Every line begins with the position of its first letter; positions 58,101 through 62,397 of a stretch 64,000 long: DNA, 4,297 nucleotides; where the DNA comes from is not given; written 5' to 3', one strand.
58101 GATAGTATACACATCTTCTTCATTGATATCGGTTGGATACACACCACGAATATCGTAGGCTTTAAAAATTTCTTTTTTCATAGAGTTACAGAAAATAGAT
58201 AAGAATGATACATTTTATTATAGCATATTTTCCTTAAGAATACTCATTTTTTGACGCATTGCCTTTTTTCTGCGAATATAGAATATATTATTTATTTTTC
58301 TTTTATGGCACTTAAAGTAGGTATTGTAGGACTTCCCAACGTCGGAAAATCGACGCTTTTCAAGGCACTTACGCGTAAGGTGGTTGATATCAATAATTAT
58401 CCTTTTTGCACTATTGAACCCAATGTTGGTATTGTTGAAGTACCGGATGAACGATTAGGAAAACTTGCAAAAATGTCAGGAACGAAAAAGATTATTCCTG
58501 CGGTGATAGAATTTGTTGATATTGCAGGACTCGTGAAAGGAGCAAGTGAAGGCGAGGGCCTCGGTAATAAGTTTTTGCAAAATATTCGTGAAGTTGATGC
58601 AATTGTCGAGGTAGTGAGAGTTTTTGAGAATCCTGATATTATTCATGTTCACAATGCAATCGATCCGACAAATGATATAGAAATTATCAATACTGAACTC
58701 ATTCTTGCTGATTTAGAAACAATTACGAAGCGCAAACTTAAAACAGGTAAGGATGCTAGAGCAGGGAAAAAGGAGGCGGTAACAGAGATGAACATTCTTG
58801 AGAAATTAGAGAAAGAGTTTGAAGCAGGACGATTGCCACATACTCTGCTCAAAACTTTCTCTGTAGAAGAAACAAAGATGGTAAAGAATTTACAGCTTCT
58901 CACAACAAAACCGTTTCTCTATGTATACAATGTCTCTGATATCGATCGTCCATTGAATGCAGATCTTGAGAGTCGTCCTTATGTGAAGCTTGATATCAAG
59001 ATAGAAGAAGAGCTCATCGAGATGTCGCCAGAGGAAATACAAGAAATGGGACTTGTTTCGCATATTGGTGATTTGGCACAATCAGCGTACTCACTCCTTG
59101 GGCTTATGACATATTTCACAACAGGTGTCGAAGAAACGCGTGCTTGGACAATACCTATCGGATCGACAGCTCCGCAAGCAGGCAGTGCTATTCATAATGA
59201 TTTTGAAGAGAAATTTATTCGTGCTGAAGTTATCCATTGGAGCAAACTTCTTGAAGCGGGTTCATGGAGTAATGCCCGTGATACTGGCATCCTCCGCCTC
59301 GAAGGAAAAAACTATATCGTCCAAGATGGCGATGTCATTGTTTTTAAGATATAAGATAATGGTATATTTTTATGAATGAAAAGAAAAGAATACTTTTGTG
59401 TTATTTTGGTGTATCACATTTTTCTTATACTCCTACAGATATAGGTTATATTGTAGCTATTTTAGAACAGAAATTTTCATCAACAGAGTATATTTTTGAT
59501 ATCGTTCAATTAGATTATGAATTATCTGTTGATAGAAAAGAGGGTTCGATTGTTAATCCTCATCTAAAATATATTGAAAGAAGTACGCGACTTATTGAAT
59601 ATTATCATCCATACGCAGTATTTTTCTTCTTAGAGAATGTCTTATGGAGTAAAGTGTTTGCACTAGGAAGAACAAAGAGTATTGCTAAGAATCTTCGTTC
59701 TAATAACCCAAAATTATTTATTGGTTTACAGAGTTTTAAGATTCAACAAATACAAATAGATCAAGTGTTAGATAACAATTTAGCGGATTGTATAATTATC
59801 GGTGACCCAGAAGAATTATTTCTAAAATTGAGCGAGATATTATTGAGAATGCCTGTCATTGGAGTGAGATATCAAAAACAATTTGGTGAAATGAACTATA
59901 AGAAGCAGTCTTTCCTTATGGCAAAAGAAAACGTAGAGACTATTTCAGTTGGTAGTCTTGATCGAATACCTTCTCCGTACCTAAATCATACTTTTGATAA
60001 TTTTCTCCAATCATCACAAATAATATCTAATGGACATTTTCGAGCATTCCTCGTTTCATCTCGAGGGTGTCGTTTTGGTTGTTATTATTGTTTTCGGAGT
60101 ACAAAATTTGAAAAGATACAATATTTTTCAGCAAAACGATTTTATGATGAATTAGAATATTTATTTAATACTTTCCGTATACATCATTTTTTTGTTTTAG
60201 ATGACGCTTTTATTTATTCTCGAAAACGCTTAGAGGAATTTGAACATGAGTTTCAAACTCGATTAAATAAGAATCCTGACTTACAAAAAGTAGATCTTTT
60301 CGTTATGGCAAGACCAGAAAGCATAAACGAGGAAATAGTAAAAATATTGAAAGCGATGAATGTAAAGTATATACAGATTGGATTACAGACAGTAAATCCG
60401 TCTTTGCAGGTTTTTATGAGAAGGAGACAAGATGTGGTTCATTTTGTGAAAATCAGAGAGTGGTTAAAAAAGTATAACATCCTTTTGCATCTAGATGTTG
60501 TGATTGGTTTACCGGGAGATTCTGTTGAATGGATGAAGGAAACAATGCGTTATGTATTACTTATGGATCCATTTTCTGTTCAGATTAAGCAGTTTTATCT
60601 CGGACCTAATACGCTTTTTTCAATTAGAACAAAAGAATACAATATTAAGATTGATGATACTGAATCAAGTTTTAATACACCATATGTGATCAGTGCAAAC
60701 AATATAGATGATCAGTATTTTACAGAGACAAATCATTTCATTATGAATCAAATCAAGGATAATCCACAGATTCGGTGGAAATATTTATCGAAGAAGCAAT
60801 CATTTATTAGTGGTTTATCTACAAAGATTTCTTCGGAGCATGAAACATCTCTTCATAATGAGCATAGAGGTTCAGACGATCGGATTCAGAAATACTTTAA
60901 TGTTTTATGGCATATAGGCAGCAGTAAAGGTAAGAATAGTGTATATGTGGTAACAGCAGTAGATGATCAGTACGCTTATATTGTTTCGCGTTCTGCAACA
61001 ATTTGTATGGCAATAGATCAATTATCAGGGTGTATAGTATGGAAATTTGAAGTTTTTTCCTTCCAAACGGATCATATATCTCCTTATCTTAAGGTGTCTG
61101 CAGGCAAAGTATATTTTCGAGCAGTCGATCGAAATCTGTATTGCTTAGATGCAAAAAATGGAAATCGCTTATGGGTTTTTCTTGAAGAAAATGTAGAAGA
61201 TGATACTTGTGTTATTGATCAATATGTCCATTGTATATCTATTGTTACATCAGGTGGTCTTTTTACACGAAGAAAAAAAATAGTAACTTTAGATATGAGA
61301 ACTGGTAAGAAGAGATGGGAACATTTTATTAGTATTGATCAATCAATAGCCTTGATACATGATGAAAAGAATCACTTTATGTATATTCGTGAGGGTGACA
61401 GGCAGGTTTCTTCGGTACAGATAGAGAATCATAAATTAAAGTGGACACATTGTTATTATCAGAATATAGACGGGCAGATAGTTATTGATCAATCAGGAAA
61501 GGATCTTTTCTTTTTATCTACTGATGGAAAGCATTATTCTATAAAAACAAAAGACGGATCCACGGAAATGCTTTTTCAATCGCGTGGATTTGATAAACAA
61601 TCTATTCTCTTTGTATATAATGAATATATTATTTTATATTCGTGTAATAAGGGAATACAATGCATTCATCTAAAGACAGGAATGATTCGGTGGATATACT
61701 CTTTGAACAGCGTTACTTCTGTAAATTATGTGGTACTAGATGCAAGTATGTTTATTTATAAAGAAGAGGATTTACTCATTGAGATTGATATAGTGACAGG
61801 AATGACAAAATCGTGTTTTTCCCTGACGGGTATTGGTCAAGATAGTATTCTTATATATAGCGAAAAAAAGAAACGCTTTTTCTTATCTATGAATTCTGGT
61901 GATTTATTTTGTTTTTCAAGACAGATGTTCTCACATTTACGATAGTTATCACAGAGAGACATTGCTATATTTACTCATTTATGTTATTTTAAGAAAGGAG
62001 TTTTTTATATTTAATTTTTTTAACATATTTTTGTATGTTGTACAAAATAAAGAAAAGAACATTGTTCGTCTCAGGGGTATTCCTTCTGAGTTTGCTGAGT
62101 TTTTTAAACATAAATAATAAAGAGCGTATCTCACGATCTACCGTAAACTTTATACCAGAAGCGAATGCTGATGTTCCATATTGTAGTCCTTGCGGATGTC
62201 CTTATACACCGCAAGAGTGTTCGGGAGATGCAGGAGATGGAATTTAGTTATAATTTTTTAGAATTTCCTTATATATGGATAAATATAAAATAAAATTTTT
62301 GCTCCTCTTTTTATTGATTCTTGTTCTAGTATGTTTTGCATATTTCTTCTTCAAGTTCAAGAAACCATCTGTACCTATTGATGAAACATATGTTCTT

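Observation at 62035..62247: Candidate precursor or secreted Cys-rich peptide next to the rSAM gene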

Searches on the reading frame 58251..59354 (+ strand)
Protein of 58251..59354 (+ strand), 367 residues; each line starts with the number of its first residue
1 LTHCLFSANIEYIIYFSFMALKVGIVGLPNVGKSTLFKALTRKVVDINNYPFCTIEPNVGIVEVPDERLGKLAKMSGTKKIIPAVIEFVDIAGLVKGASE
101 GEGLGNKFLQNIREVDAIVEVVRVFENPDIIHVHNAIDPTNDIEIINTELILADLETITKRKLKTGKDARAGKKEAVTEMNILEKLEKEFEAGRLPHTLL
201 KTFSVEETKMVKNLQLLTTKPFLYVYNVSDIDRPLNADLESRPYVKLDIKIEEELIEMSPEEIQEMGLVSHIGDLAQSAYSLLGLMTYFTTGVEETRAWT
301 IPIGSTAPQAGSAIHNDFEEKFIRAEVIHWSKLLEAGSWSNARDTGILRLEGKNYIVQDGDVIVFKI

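Call 68: search_protein_families(library=pfam, proteins=[window:58251-59354:+], max_evalue=0.001)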
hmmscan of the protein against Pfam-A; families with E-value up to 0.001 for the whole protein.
window:58251-59354:+ (367 aa): 3 families
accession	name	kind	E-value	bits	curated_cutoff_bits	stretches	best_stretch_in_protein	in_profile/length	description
PF06071.19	YchF-GTPase_C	-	2.3e-32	111.4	27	1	285-367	1-83/84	Protein of unknown function (DUF933)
PF01926.29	MMR_HSR1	-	7.8e-22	78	21.9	1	22-128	1-86/113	50S ribosome-binding GTPase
PF02421.24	FeoB_N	-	1.5e-08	34.8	27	1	22-78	2-57/156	Ferrous iron transport protein B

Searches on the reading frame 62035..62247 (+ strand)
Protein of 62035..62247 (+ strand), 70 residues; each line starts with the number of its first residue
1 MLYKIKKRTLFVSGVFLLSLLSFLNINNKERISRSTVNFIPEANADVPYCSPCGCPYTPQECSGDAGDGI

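Call 5: search_protein_families(library=pfam, proteins=[window:62035-62247:+], max_evalue=0.1)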
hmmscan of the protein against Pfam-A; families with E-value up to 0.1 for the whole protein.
window:62035-62247:+ (70 aa): 0 families

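Call 6: search_protein_families(library=ncbifam, proteins=[window:62035-62247:+], max_evalue=0.1)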
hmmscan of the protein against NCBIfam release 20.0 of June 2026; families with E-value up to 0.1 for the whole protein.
window:62035-62247:+ (70 aa): 0 families

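Call 7: find_homologous_proteins(query=window:62035-62247:+, max_evalue=10)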
Query window:62035-62247:+ (70 aa): 1 proteins with E <= 10 among 1 candidates.
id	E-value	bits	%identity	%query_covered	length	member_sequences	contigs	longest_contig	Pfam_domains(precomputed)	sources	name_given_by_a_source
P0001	4.4e-41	155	100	100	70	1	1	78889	-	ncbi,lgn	-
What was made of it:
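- A single-sequence search found only the ORF itself (call 7).
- Tried and rejected: Single-sequence search with the peptide found only itself (call 7).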

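Call 8: find_encoding_contigs(protein=window:62035-62247:+, flank=10000, max_places=10)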
Protein window:62035-62247:+ (70 aa): 1 contig read that carries it; 1 place shown.
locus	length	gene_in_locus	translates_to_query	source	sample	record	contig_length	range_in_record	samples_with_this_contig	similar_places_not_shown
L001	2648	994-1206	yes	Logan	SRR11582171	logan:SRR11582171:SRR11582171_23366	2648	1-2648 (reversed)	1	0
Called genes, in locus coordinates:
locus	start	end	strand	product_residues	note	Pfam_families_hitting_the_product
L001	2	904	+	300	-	?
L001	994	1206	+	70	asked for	-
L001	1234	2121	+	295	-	-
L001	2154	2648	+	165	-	?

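Call 34: find_homologous_proteins(query=A2, max_evalue=1)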
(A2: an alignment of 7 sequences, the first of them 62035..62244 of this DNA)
Query A2 (7 sequences) (70 aa, profile of the alignment): 14 proteins with E <= 1 among 1338 candidates.
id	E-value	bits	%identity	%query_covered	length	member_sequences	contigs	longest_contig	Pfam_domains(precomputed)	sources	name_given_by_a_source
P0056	1.5e-23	101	34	47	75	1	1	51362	-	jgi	jgi:hypothetical protein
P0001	1.1e-18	85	100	100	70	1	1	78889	-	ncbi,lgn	-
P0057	6.8e-18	83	-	-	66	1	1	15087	-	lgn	-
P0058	1.2e-16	79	-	-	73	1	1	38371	-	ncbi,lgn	-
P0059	3.8e-14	71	31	64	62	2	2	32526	-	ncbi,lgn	-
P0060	1.0e-12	66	35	89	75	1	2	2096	-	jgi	-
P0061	2.4e-12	65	28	99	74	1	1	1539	-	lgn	-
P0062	6.5e-12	64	36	34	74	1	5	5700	-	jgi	jgi:hypothetical protein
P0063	7.5e-11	60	35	99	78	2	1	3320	-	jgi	-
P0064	1.7e-10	59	27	99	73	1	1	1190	-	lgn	-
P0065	1.2e-6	47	-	-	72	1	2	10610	-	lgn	-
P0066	1.0e-4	41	24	53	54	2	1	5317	-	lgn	-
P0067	2.5e-3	36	26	94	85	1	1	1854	-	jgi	jgi:hypothetical protein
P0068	3.6e-3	36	25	70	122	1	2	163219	-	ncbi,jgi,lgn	jgi:hypothetical protein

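Call 39: find_encoding_contigs(protein=P0068, flank=10000, max_places=2)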
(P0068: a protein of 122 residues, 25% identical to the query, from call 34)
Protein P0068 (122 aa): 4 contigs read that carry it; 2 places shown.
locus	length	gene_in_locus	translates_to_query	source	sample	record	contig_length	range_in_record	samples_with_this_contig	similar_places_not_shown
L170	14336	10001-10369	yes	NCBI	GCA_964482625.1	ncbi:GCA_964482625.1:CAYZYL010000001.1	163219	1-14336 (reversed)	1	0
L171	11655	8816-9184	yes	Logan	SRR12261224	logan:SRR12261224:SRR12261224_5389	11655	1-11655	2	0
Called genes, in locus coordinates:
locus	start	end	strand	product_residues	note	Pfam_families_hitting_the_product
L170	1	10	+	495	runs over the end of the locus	PF01566:Nramp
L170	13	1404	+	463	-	-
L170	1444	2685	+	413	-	PF00464:SHMT, PF00155:Aminotran_1_2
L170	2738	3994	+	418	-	PF13173:AAA_14, PF13635:DUF4143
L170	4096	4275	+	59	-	-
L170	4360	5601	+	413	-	PF13173:AAA_14, PF13635:DUF4143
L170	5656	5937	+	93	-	PF14213:DUF4325 (weak)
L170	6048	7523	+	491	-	PF02624:YcaO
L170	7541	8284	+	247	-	PF00881:Nitroreductase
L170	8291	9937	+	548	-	PF01011:PQQ (faint), PF13360:PQQ_2, PF13570:Beta-prop_ACSF4, PF25293:Beta-prop_EMC1_N (faint), PF23414:Beta-prop_EML_2 (weak), PF13570:Beta-prop_ACSF4, PF25173:Beta-prop_WDR3_1st (weak), PF13360:PQQ_2, +2 more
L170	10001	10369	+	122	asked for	-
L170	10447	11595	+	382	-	PF00515:TPR_1 (faint), PF07719:TPR_2 (faint), PF13181:TPR_8 (faint)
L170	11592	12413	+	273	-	PF07719:TPR_2 (faint)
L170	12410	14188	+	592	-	-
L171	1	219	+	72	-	?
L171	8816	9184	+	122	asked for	-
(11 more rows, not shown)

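Call 40: find_encoding_contigs(protein=P0065, flank=10000, max_places=2)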
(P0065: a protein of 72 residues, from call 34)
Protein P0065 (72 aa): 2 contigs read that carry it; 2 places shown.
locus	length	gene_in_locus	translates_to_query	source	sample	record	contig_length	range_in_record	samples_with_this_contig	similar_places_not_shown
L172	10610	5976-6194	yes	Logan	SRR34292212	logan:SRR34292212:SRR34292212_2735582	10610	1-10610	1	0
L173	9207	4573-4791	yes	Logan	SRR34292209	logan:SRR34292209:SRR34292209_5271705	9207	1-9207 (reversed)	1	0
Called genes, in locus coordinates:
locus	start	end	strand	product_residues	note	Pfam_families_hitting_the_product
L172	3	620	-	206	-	?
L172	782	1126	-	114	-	-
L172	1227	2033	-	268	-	PF00515:TPR_1 (faint), PF07719:TPR_2 (faint), PF13432:TPR_16 (faint)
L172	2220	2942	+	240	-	PF05118:Asp_Arg_Hydrox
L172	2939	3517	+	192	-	-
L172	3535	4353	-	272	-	-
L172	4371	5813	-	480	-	-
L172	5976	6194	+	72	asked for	-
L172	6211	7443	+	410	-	-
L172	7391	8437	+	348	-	PF01569:PAP2 (weak), PF22778:VCPO_2nd (weak)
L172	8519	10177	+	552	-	PF00156:Pribosyltran (weak), PF07774:EMC1_C (faint), PF01011:PQQ (faint), PF13360:PQQ_2, PF13570:Beta-prop_ACSF4, PF13360:PQQ_2, PF13570:Beta-prop_ACSF4, PF13360:PQQ_2, +3 more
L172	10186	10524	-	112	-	PF04134:DCC1-like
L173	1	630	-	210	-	?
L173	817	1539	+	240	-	PF05118:Asp_Arg_Hydrox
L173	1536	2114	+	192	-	-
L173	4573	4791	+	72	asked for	-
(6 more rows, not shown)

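Call 41: find_encoding_contigs(protein=P0062, flank=10000, max_places=2)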
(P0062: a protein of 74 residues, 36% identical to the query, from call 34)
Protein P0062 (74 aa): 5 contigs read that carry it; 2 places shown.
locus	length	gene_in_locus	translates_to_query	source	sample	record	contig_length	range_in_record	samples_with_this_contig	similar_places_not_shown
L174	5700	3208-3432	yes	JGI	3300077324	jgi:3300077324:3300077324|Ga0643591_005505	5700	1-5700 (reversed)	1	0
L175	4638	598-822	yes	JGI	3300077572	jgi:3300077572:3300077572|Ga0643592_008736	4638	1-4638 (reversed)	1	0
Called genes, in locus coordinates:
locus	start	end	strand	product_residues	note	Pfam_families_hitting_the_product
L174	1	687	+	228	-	?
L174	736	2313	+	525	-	PF04055:Radical_SAM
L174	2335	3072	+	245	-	PF00899:ThiF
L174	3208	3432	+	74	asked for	-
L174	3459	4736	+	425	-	-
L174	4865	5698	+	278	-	?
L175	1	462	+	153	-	?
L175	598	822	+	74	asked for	-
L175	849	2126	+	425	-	-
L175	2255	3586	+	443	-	-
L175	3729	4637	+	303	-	?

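Call 44: search_protein_families(library=pfam, proteins=[L172:6211-7443:+, L172:3535-4353:-, L170:10447-11595:+, L170:12410-14188:+], max_evalue=0.1)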
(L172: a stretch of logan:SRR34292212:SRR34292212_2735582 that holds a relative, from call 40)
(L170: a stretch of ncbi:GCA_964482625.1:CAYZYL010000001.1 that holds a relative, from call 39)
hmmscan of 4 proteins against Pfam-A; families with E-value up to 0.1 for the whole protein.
L172:6211-7443:+ (410 aa): 1 family
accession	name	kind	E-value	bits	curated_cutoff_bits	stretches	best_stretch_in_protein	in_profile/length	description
PF10256.14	Erf4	-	0.082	13.3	29.3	0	289-332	70-113/116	Golgin subfamily A member 7/ERF4 family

L172:3535-4353:- (272 aa): 0 families

L170:10447-11595:+ (382 aa): 6 families
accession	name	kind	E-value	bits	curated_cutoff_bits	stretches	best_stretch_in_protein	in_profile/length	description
PF00515.34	TPR_1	-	4e-09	36.3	27.8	2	331-360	4-33/34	Tetratricopeptide repeat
PF07719.23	TPR_2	-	5.9e-07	29.6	27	1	331-360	4-33/34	Tetratricopeptide repeat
PF13181.12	TPR_8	-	1.2e-05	25.5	25.7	1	331-357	4-30/34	Tetratricopeptide repeat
PF23914.1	TPR_CcmH_CycH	-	0.003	17.8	42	1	330-361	52-83/158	Cytochrome c-type biogenesis protein H TPR domain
PF13424.12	TPR_12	-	0.019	15.6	30.1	0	333-358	8-75/77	Tetratricopeptide repeat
PF13428.12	TPR_14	-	0.098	13.9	23.5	0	330-362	3-35/44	Tetratricopeptide repeat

L170:12410-14188:+ (592 aa): 0 families

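Call 45: search_protein_representatives(alignment_id=A3)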
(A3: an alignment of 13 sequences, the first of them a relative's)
Query: 13 sequences, 72 profile positions. Proteins with E-value up to 0.001 (for the whole library): 32; up to 1e-10: 9; up to 1e-30: 0. The best 32 are listed.
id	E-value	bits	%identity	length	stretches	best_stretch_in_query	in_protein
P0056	2.5e-20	89.0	-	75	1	1-72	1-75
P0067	1.1e-18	83.7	-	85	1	2-72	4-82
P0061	4.3e-18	81.9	-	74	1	2-70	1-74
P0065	1.2e-17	80.4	-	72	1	1-72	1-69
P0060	1.4e-17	80.3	-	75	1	3-72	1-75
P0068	3.2e-16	75.9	-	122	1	2-71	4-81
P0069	1.1e-14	71.0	-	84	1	1-71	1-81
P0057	4.6e-12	62.5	-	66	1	2-71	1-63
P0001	3.0e-11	59.9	-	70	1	2-71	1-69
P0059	1.6e-08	51.2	-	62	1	2-72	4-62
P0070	3.2e-08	50.2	-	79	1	1-71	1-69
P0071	1.3e-06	45.1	-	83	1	2-66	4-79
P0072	2.2e-06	44.4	-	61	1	3-72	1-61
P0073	2.9e-06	43.9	-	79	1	1-72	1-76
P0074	1.7e-05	41.5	-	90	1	2-71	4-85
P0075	1.9e-05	41.4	-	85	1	2-71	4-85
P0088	5.7e-04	36.6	-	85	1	6-71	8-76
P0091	8.3e-04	36.1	-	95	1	2-71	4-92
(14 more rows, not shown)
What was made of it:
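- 62035..62247 (+): Precursor-peptide gene (70 aa plus stop). It belongs to a family of 32 representatives (call 45).
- There are 14 members in the 5.8-billion-protein set (call 34) and 32 representatives in an exhaustive scan (call 45).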

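Call 78: search_protein_families(library=ncbifam, proteins=[P0056, P0069, P0088, P0061, P0068, P0072, P0075, P0091], max_evalue=1)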
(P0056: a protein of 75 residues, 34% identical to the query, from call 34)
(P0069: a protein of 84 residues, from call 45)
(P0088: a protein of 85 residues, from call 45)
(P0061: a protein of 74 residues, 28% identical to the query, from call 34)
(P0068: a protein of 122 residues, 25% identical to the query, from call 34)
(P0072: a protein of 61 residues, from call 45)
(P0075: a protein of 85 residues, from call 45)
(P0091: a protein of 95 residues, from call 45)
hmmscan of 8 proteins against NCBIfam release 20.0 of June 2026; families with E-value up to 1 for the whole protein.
P0056 (75 aa): 0 families

P0069 (84 aa): 0 families

P0088 (85 aa): 0 families

P0061 (74 aa): 1 family
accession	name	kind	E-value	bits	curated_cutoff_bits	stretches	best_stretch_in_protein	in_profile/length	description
NF003475.0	PRK05113.1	equivalog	0.008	16.1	203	1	13-65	11-58/190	electron transport complex subunit RsxB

P0068 (122 aa): 0 families

P0072 (61 aa): 0 families

P0075 (85 aa): 0 families

P0091 (95 aa): 2 families
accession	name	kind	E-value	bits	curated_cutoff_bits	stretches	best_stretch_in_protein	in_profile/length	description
NF005310.0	PRK06842.1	equivalog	0.041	13.6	238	1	4-60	109-165/185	Fe-S-containing hydro-lyase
NF010599.0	PRK13994.1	equivalog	0.19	11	355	1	42-83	122-163/226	potassium-transporting ATPase subunit C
